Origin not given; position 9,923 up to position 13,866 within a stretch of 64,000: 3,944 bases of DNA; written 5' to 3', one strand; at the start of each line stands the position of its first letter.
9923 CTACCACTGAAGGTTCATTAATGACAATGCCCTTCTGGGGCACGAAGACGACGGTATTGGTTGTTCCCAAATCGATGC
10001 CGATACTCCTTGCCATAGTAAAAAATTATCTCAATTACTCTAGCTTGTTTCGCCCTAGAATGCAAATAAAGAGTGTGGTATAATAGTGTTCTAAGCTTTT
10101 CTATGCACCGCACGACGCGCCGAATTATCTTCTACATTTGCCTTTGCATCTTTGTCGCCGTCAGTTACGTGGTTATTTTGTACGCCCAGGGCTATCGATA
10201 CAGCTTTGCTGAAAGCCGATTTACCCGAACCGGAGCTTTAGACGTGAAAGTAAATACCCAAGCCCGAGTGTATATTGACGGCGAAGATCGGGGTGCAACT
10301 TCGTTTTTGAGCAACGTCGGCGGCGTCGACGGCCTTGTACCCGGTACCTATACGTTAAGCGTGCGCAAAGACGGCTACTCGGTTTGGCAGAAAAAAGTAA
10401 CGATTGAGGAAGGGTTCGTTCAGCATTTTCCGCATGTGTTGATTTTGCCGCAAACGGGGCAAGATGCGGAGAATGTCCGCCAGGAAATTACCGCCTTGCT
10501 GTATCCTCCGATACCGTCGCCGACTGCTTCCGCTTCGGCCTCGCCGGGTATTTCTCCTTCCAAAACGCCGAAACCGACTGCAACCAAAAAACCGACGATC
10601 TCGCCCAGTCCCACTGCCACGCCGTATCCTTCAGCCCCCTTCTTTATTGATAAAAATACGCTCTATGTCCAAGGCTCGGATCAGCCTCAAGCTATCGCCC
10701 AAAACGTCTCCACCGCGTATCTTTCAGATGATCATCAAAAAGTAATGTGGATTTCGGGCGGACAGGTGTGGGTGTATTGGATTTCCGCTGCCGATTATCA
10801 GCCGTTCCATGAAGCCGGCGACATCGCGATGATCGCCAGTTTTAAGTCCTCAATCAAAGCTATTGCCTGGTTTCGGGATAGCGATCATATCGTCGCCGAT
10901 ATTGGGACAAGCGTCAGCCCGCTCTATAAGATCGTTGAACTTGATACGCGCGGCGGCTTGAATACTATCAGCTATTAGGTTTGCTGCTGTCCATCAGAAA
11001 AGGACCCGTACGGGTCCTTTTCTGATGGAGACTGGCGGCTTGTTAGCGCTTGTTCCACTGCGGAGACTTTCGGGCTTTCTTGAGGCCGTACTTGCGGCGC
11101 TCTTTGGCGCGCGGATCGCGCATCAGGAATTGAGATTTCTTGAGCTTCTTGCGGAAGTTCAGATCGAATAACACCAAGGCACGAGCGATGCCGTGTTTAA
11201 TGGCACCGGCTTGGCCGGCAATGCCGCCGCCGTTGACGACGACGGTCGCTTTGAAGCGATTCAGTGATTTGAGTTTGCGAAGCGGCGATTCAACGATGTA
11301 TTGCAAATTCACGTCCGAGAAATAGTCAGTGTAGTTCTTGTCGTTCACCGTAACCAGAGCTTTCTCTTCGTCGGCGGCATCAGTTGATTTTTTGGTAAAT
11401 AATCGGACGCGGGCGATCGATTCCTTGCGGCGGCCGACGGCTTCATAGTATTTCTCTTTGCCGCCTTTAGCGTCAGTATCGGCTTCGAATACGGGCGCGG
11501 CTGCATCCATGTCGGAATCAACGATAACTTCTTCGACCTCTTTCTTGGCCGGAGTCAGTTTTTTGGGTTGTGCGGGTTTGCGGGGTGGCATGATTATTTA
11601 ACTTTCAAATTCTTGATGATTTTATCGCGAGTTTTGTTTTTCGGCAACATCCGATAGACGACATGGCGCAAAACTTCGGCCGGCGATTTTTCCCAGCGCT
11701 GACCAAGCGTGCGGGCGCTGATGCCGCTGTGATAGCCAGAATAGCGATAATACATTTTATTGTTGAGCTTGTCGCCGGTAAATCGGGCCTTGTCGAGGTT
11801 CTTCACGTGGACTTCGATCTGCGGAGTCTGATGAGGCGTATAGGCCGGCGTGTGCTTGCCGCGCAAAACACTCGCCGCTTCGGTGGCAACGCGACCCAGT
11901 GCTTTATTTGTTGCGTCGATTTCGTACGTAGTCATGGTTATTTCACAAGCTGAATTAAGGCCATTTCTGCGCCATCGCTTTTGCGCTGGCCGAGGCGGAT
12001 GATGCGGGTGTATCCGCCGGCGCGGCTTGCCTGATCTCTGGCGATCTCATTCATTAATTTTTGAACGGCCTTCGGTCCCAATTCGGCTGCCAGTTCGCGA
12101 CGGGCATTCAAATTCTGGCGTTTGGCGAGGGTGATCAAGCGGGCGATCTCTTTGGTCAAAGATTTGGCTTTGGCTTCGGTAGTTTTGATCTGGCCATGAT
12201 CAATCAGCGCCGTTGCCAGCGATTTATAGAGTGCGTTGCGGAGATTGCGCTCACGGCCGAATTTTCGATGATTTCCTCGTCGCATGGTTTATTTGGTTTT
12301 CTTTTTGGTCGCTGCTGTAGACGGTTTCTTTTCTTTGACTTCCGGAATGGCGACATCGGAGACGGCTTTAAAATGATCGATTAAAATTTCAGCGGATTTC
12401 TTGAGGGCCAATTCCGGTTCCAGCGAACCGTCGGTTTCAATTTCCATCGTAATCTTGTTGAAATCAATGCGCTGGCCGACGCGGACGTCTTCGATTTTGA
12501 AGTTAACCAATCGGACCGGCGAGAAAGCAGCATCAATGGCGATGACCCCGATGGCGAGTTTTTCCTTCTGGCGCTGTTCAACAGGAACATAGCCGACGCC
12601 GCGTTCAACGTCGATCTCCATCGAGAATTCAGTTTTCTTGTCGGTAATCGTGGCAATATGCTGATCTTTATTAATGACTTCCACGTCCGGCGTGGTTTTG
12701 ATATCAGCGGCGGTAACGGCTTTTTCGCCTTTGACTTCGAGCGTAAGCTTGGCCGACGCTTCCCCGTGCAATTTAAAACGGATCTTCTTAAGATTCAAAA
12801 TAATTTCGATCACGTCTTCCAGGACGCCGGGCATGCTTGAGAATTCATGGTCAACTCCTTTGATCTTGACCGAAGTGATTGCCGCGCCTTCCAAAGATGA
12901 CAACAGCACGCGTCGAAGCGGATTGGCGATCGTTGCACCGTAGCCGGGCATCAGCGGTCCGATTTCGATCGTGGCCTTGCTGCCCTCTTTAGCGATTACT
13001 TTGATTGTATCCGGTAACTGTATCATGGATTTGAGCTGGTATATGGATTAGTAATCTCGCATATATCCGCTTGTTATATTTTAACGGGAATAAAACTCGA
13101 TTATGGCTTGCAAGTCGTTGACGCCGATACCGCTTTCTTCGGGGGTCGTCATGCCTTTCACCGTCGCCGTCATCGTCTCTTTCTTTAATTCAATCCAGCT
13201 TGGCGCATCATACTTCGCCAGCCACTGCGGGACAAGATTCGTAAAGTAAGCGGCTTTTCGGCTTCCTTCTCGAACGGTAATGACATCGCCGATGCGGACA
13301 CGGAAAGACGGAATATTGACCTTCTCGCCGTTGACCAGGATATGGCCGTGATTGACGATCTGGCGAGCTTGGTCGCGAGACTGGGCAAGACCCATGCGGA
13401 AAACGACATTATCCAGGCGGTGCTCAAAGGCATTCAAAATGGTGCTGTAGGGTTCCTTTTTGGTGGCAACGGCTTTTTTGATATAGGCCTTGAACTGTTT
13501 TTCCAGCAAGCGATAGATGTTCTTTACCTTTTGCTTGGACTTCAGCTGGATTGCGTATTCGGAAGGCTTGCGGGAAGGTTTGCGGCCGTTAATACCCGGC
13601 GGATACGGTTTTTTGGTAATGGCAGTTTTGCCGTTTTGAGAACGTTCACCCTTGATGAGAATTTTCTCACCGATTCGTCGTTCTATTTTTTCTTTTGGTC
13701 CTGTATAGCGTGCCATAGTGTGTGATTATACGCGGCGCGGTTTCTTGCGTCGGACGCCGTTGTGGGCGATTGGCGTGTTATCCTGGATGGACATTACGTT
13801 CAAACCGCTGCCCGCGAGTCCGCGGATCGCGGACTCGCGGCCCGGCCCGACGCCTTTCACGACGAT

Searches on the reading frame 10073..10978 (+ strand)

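Call 8: search_protein_families(library=pfam, proteins=[window:10073-10978:+], max_evalue=0.001)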
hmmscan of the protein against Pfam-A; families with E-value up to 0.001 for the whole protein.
window:10073-10978:+ (301 aa): 1 family
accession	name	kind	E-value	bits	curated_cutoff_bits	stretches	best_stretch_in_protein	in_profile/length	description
PF08308.17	PEGA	-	2.6e-06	27.7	20.8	1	63-119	12-63/71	PEGA domain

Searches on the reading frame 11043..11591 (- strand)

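Call 62: search_protein_families(library=pfam, proteins=[window:11043-11591:-], max_evalue=0.001)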
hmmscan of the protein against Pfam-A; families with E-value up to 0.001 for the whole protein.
window:11043-11591:- (182 aa): 1 family
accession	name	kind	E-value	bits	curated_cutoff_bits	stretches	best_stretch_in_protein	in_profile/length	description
PF00380.25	Ribosomal_S9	-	2.1e-37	128.7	22.5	1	53-182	1-121/121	Ribosomal protein S9/S16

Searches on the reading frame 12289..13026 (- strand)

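Call 62: search_protein_families(library=pfam, proteins=[window:12289-13026:-], max_evalue=0.001)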
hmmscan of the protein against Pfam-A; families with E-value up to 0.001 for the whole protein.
window:12289-13026:- (245 aa): 2 families
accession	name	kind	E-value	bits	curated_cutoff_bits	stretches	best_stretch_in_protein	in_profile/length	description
PF01000.31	RNA_pol_A_bac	-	5.7e-35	120.5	33.9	1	53-169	1-119/119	RNA polymerase Rpb3/RpoA insert domain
PF01193.29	RNA_pol_L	-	9.8e-22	76.9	24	1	24-219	2-74/74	RNA polymerase Rpb3/Rpb11 dimerisation domain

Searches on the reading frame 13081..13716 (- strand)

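Call 62: search_protein_families(library=pfam, proteins=[window:13081-13716:-], max_evalue=0.001)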
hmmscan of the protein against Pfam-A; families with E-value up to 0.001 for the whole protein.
window:13081-13716:- (211 aa): 3 families
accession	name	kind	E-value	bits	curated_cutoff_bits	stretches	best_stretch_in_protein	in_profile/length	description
PF01479.30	S4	-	1.6e-20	73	22.8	1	100-146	2-48/48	S4 domain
PF00163.24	Ribosomal_S4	-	1.7e-19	70.7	23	1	3-88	1-84/95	Ribosomal protein S4/S9 N-terminal domain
PF22421.1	SYY_C-terminal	-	6.7e-06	26.3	27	1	94-138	14-58/83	Tyrosine--tRNA ligase SYY-like C-terminal domain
